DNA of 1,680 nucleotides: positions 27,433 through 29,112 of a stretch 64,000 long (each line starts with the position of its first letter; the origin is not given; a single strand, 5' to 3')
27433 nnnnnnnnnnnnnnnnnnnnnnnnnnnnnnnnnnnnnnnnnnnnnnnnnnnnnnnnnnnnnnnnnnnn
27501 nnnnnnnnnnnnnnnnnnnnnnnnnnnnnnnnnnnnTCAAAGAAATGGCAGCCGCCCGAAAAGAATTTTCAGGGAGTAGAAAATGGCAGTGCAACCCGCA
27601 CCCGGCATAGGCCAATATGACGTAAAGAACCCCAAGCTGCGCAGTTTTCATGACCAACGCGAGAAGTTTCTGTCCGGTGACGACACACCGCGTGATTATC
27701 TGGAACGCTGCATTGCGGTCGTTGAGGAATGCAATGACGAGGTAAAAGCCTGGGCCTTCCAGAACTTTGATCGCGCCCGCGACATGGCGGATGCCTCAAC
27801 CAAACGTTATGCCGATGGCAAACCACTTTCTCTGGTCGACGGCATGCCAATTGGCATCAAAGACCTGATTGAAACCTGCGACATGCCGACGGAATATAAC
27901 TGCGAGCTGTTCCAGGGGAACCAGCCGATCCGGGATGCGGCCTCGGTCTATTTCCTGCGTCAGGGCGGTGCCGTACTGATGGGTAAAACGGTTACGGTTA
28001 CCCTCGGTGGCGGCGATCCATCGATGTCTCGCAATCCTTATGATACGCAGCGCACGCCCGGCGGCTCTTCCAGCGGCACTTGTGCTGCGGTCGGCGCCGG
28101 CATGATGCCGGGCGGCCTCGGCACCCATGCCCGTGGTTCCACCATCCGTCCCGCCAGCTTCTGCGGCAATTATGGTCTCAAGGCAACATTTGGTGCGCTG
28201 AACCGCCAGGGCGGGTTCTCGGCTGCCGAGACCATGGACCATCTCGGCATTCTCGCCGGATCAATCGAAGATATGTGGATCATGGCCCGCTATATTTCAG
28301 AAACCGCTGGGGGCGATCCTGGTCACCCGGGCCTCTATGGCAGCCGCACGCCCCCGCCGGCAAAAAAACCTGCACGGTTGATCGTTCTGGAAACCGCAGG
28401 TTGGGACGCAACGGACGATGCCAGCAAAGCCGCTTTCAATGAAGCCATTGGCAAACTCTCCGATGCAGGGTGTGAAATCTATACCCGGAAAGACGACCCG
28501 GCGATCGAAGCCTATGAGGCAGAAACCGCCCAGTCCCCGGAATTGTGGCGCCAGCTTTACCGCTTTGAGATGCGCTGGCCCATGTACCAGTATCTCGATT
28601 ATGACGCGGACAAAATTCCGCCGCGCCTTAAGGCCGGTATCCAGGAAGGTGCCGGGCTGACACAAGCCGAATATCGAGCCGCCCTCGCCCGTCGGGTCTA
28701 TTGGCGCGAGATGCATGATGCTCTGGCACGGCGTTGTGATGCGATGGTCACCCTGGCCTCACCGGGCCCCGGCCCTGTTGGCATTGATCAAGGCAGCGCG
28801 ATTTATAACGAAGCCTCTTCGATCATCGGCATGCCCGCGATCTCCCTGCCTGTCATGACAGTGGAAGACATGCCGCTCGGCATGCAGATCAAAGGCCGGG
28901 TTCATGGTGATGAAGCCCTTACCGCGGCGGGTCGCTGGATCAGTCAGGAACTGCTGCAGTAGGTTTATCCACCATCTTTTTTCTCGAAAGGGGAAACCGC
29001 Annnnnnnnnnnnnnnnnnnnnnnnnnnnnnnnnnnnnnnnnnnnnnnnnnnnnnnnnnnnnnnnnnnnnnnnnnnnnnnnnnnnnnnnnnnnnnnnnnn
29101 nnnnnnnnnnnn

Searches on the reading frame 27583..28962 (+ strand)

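Call 51: search_protein_families(library=ncbifam, max_evalue=0.00001, proteins=[window:27583-28962:+])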
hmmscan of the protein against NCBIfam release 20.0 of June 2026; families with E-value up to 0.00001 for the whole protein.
window:27583-28962:+ (459 aa): 26 families (the best 25 are shown)
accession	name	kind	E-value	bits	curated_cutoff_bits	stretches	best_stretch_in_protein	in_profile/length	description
NF004815.0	PRK06169.1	equivalog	5.8e-51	173.5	506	1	29-455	19-457/471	amidase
NF005688.0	PRK07488.1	equivalog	1.2e-49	169.6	532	1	21-301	12-286/474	indoleacetamide hydrolase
TIGR00132.1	gatA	equivalog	6e-45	153.9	481.1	2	37-301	13-283/466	Asp-tRNA(Asn)/Glu-tRNA(Gln) amidotransferase subunit GatA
NF004816.0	PRK06170.1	equivalog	1.1e-42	146.4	503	1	22-304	14-309/493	amidase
NF005460.0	PRK07056.1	subfamily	3.5e-40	138.3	447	1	19-455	7-451/457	amidase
NF006631.0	PRK09201.1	equivalog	2.3e-39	135.4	461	1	31-233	18-227/466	AtzE family amidohydrolase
TIGR02715.1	amido_AtzE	subfamily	7.3e-39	134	425.75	1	31-438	11-429/452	AtzE family amidohydrolase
NF004766.0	PRK06102.1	equivalog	1.1e-38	133.5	559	1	25-448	13-442/455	amidase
NF005450.0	PRK07042.1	equivalog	3.6e-36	124.6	458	1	27-451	14-446/464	amidase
NF005686.0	PRK07486.1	subfamily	3.9e-35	121.5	465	1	35-390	29-391/486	amidase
NF006043.0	PRK08186.1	subfamily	7.4e-35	120.4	487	1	25-455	12-446/600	allophanate hydrolase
NF005687.0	PRK07487.1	subfamily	4.3e-33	114.8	428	1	36-455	24-454/468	amidase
TIGR02713.1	allophanate_hyd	equivalog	2.5e-32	112.1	511.05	1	65-452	13-408/563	allophanate hydrolase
NF009119.0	PRK12470.1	equivalog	1.8e-31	109.7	498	1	30-245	19-238/462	amidase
NF006006.0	PRK08137.1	equivalog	9.8e-31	107.1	534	1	35-444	53-498/529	amidase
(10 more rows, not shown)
